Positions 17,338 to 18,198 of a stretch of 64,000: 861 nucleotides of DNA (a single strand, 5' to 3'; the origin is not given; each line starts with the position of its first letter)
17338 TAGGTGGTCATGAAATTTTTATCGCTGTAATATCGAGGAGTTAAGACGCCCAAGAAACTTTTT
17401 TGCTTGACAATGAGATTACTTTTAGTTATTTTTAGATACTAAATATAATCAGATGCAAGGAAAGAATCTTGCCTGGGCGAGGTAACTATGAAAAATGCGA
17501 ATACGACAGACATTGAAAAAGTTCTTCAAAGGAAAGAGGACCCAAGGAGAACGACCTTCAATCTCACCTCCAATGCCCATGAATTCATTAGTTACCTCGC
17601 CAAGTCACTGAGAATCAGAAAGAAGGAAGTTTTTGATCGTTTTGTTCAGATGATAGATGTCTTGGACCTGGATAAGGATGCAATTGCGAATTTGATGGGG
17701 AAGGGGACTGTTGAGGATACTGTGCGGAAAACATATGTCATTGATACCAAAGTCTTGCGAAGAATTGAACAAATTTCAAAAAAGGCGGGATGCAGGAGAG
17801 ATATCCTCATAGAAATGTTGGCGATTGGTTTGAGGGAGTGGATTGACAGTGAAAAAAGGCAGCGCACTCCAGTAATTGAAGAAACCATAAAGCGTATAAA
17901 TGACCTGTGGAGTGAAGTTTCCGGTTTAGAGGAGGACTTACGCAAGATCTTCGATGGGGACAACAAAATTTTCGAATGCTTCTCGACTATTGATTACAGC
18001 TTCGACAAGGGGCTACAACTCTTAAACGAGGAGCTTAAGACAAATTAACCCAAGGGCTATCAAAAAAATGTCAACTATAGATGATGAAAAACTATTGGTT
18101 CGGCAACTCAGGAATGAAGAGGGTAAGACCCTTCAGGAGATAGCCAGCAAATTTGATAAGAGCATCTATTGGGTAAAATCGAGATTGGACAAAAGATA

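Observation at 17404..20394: AT-rich five-gene operon with two different PD-(D/E)xK nuclease-fold proteins, a tandem-RHH protein and a Zn ribbon: candidate uncharacterised defence or addiction module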

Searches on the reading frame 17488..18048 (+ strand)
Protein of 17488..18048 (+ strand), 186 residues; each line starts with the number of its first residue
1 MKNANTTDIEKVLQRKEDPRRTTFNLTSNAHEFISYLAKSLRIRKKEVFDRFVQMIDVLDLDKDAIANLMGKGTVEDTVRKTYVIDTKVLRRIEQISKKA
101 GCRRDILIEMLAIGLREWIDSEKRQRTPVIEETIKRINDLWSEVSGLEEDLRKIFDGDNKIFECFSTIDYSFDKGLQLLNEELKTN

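Call 3: search_protein_families(library=pfam, proteins=[window:17488-18048:+], max_evalue=1)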
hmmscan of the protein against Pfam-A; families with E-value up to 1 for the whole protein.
window:17488-18048:+ (186 aa): 3 families
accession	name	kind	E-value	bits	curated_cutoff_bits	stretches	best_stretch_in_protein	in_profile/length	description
PF10073.14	GapR_DNA-bd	-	0.026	14.5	22.6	0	48-99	4-52/72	GapR-like, DNA-binding domain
PF01544.23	CorA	-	0.051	13.3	27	1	47-157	118-221/292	CorA-like Mg2+ transporter protein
PF03874.21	RNA_pol_Rpb4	-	0.14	12.9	25.6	1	19-69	28-78/116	RNA polymerase Rpb4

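Call 4: search_protein_families(library=padloc, proteins=[window:17488-18048:+], max_evalue=1)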
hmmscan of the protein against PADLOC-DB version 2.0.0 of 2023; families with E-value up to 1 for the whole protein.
window:17488-18048:+ (186 aa): 0 families

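Call 5: search_protein_families(library=ncbifam, proteins=[window:17488-18048:+], max_evalue=1)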
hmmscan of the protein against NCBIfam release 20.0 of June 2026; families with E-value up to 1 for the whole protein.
window:17488-18048:+ (186 aa): 1 family
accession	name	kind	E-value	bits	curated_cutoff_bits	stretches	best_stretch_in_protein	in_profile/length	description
NF008960.0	PRK12303.1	equivalog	0.056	12.8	383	1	5-57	66-115/192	tumor necrosis factor alpha-inducing protein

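Call 6: search_protein_families(library=phrogs, proteins=[window:17488-18048:+], max_evalue=1)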
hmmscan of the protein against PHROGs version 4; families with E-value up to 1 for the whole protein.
window:17488-18048:+ (186 aa): 3 families
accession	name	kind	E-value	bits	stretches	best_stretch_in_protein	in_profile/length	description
phrog_7526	-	unknown function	0.036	15.2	1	43-80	45-82/92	-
phrog_18657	-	other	0.12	12.4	1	10-92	179-255/325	DNA methyltransferase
phrog_38137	-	unknown function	0.18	13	1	3-51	21-69/136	-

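Call 37: find_homologous_proteins(query=window:17488-18048:+)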
Query window:17488-18048:+ (186 aa): 9 proteins with E <= 0.001 among 58 candidates.
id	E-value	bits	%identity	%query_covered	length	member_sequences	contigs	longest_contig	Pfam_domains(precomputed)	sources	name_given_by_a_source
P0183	3.3e-105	368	92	100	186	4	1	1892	-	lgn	-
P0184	9.1e-99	347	87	100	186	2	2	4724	-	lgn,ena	-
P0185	1.4e-70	255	66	100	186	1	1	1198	-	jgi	jgi:hypothetical protein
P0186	4.3e-10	58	30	92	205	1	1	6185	-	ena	-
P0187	2.4e-7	49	30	78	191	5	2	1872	-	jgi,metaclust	metaclust:\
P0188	5.5e-7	48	30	77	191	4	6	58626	-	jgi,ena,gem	-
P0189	2.4e-6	46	29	78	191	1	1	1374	-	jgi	jgi:hypothetical protein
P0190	2.7e-6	46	38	51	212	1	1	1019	-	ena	-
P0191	3.7e-6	45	38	47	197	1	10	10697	-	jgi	jgi:hypothetical protein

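Call 38: find_encoding_contigs(protein=P0183, flank=5000, max_places=3)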
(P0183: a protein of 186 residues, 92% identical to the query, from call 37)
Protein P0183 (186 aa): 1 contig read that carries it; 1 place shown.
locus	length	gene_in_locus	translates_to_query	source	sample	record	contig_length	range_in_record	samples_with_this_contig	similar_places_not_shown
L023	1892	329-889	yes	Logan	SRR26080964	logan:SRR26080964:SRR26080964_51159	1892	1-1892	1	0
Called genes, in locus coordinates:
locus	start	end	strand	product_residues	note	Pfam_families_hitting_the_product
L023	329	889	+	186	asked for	-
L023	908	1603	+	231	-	PF04545:Sigma70_r4 (faint), PF13384:HTH_23 (faint), PF08281:Sigma70_r4_2 (faint)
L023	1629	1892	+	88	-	?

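Call 39: find_encoding_contigs(protein=P0188, flank=6000, max_places=4)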
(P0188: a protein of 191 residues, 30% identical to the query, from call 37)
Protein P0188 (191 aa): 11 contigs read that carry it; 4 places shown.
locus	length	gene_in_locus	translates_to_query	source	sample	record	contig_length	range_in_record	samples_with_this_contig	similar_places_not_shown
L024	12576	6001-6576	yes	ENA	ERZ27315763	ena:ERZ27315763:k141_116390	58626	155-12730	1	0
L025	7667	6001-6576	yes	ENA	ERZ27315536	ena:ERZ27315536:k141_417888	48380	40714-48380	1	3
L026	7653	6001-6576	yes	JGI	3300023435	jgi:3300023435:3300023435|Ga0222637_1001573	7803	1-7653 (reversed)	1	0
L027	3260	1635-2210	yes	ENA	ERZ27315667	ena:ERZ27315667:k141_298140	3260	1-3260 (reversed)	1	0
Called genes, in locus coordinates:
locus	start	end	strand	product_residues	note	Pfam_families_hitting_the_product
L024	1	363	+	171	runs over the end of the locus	?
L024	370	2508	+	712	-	PF14216:DUF4326, PF00128:Alpha-amylase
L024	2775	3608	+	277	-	PF09992:NAGPA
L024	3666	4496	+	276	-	PF09992:NAGPA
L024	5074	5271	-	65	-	PF02498:Bro-N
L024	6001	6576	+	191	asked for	-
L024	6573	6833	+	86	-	-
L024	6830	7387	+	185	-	-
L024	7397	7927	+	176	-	-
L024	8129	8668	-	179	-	PF20619:DUF6804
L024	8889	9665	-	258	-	PF26170:RESC5 (faint), PF19420:DDAH_eukar, PF02274:ADI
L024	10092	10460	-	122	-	PF01541:GIY-YIG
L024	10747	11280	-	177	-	PF01871:AMMECR1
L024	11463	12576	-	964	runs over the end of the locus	PF00929:RNase_T, PF00270:DEAD (weak), PF06733:DEAD_2 (weak), PF13307:Helicase_C_2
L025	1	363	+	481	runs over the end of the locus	PF00149:Metallophos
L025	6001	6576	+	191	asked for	-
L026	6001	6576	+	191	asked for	-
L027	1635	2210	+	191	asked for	-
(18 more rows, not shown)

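Call 40: find_encoding_contigs(protein=P0186, flank=6000, max_places=3)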
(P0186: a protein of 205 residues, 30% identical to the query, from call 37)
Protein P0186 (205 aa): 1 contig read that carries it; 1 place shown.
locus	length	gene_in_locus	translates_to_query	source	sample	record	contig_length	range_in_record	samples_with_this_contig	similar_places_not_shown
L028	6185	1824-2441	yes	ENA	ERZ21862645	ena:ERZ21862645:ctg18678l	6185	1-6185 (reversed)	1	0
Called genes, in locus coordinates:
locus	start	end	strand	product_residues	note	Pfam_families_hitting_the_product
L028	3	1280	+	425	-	?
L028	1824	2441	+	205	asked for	-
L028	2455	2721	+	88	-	-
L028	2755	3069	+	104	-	-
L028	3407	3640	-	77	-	PF22180:RH3_dom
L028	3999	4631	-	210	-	PF07859:Abhydrolase_3, PF10340:Say1_Mug180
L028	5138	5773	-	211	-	PF00440:TetR_N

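Call 41: find_encoding_contigs(protein=P0191, flank=6000, max_places=4)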
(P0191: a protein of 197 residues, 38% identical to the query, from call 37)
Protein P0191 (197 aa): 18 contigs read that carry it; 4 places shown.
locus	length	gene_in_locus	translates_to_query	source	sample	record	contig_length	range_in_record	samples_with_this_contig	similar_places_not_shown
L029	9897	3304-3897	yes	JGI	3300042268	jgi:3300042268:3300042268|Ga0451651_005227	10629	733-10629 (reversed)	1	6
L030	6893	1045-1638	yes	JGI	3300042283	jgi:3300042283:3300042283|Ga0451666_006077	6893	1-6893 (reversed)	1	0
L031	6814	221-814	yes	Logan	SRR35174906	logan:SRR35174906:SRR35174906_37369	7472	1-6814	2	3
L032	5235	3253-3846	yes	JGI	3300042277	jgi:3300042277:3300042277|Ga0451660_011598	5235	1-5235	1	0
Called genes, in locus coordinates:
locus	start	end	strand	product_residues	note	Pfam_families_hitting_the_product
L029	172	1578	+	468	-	PF13860:FlgD_ig (weak), PF18962:Por_Secre_tail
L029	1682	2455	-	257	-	-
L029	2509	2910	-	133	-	-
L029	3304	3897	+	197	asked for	-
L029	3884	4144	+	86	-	-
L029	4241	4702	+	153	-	-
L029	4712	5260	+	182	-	-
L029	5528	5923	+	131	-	-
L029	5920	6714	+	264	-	PF03747:ADP_ribosyl_GH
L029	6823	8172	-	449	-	-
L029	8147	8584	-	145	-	-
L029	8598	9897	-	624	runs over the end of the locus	-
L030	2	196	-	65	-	?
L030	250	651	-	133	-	-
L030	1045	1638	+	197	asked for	-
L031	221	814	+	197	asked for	-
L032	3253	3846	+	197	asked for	-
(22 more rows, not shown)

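Call 43: search_protein_families(library=pfam, proteins=[L024:6573-6833:+, L024:6830-7387:+, L024:7397-7927:+, L028:2455-2721:+, L028:2755-3069:+, L029:4241-4702:+, L029:4712-5260:+, L029:5528-5923:+, L024:6001-6576:+, L028:1824-2441:+], max_evalue=1)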
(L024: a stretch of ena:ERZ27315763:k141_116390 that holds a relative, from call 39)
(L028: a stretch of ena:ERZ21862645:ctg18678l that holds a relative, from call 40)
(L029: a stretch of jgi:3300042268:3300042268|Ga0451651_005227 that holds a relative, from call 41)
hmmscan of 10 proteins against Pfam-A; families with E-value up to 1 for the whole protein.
L024:6573-6833:+ (86 aa): 1 family
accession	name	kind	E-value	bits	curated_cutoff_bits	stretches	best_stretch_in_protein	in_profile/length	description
PF14076.12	DUF4258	-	0.0052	17.5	25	1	3-26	1-24/71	Domain of unknown function (DUF4258)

L024:6830-7387:+ (185 aa): 0 families

L024:7397-7927:+ (176 aa): 2 families
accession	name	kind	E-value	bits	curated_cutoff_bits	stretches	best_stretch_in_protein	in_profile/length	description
PF08774.17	VRR_NUC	-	0.048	14.2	23.8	1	125-161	60-100/116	VRR-NUC domain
PF25368.1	PUB10_N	-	0.085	13.9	32.6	1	21-60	78-117/124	PUB10-like, N-terminal domain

L028:2455-2721:+ (88 aa): 1 family
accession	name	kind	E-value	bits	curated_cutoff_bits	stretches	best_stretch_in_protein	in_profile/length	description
PF14076.12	DUF4258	-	2.6e-05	24.9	25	1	3-81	1-69/71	Domain of unknown function (DUF4258)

L028:2755-3069:+ (104 aa): 1 family
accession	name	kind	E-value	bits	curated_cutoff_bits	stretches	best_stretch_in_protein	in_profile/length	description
PF05066.19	HARE-HTH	-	0.11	13.4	25.9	1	24-81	22-69/71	HB1, ASXL, restriction endonuclease HTH domain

L029:4241-4702:+ (153 aa): 1 family
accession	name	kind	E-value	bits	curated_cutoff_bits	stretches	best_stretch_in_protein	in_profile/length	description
PF10142.15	PhoPQ_related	-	0.11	11.6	20.3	1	20-47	205-232/367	PhoPQ-activated pathogenicity-related protein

L029:4712-5260:+ (182 aa): 5 families
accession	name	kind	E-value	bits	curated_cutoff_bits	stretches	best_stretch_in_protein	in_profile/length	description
PF16419.11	CNOT1_HEAT_N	-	0.00068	19.8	27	1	26-79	53-103/226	CCR4-NOT transcription complex subunit 1 HEAT repeat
PF03925.18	SeqA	-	0.00085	19.8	25.5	1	149-176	74-101/111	SeqA protein C-terminal domain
PF17805.7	AsnC_trans_reg2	-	0.031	14.9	27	1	119-176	18-74/86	AsnC-like ligand binding domain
PF08590.15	DUF1771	-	0.21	12.4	28.7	1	21-60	17-56/64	Domain of unknown function (DUF1771)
PF02151.25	UVR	-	0.22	11.8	21.5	1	31-49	16-34/36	UvrB/uvrC motif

L029:5528-5923:+ (131 aa): 0 families

L024:6001-6576:+ (191 aa): 2 families
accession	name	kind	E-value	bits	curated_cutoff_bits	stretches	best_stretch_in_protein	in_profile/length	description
PF18075.7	FtsX_ECD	-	0.0052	17.8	23.5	1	9-61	21-71/96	FtsX extracellular domain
PF24409.1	wHTH-PRTase_assc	-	0.22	12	27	1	8-36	32-60/83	wHTH-PRTase associated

L028:1824-2441:+ (205 aa): 3 families
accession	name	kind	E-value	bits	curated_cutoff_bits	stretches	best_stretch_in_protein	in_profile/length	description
PF08673.15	RsbU_N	-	0.068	13.8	25.5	1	98-148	15-64/75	Phosphoserine phosphatase RsbU, N-terminal domain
PF24406.1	nSTAND_NTPase4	-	0.26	11.9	27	1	43-69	17-44/58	Novel STAND NTPase 4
PF03874.21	RNA_pol_Rpb4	-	0.87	10.3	25.6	0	71-145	12-76/116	RNA polymerase Rpb4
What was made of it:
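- On Ribbon-helix-helix DNA-binding proteins (g1): No Pfam or NCBIfam RHH hit (calls 3, 5, 43).
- On Type II toxin-antitoxin system (g1 as antitoxin): Distant relatives have a DUF4258-like gene downstream (2.6e-5 and 5e-3, call 43).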

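Call 72: search_solved_structures(query=A6, max_evalue=10, show_alignments=5)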
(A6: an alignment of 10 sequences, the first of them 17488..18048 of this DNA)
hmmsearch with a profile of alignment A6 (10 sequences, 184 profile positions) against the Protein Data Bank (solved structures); distinct sequences matched with E-value up to 10: 9.
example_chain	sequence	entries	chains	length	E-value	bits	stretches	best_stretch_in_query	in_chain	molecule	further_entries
3gio_A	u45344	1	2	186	0.013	18.5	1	4-63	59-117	Putative uncharacterized protein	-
2wcq_A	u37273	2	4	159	0.039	16.9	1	4-64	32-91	TNF-ALPHA INDUCER PROTEIN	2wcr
3guq_A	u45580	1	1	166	0.042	16.8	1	4-63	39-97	Putative uncharacterized protein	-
3vnc_A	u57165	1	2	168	0.044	16.8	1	4-63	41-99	TIP-alpha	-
6iac_A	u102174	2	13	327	0.25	14.3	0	22-49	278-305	Portal protein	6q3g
2cpg_A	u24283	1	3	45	0.66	12.9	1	78-115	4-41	TRANSCRIPTIONAL REPRESSOR COPG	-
8e0l_A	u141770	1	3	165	5.5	9.9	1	52-149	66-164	BGL06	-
5cwc_A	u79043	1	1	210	8.7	9.3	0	54-143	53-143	Designed helical repeat protein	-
5cwg_A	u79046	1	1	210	9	9.2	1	55-144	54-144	Designed helical repeat protein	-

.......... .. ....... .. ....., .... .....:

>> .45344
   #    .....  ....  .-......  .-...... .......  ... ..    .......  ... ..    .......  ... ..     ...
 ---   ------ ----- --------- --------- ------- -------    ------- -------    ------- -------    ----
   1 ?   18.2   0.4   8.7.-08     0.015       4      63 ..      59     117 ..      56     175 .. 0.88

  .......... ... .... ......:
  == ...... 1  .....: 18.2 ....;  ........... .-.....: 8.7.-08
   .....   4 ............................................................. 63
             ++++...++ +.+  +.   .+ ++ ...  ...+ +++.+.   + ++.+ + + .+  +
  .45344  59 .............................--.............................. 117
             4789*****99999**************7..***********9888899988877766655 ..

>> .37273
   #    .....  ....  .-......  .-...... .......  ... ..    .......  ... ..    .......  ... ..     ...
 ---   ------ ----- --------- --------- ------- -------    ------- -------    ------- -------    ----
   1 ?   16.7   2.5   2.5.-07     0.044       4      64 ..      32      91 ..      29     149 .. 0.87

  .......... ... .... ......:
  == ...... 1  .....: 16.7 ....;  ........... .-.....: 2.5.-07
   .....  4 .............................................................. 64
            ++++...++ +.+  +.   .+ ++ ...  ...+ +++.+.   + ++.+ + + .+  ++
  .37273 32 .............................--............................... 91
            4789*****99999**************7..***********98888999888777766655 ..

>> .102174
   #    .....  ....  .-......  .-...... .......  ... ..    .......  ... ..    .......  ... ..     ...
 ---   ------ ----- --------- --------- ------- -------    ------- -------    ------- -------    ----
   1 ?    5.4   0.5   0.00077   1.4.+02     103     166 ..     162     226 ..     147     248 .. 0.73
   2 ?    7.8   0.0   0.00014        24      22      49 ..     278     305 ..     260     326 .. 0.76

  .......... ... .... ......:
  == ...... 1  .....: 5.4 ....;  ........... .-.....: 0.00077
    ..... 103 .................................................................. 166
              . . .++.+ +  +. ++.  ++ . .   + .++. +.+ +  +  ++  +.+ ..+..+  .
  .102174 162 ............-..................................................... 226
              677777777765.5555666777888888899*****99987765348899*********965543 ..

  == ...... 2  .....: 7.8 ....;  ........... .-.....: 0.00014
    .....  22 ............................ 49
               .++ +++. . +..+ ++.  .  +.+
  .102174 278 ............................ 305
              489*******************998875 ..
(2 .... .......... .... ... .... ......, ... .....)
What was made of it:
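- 17488..18048 (+): g1: 186-aa protein with two RHH-like units (RTTFNLT... and KTYVID...) and a helical C-terminal region. It is the antitoxin-position head gene of its family. CopG matches at 0.66 (call 72).
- On Ribbon-helix-helix DNA-binding proteins (g1): The family profile reaches CopG 2cpg only at E = 0.66, for unit 2 (call 72).
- Closest known: Type II toxin-antitoxin operons with RHH antitoxins. Different: The RHH fold itself is not demonstrated (call 72).
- Checked: CopG 2cpg matches the second unit at only E = 0.66 (call 72).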

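Call 86: find_related_loci(query=A6, collection=viral_contigs, flank=4000)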
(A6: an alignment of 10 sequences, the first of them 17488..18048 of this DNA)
Query A6 (186 aa) in viral_contigs; peptide patterns used: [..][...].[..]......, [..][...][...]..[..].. (x = any residue, [..] = any of these).
146 stretches matched a pattern, but none encodes a relative of the query by tblastn (E <= 1e-3).
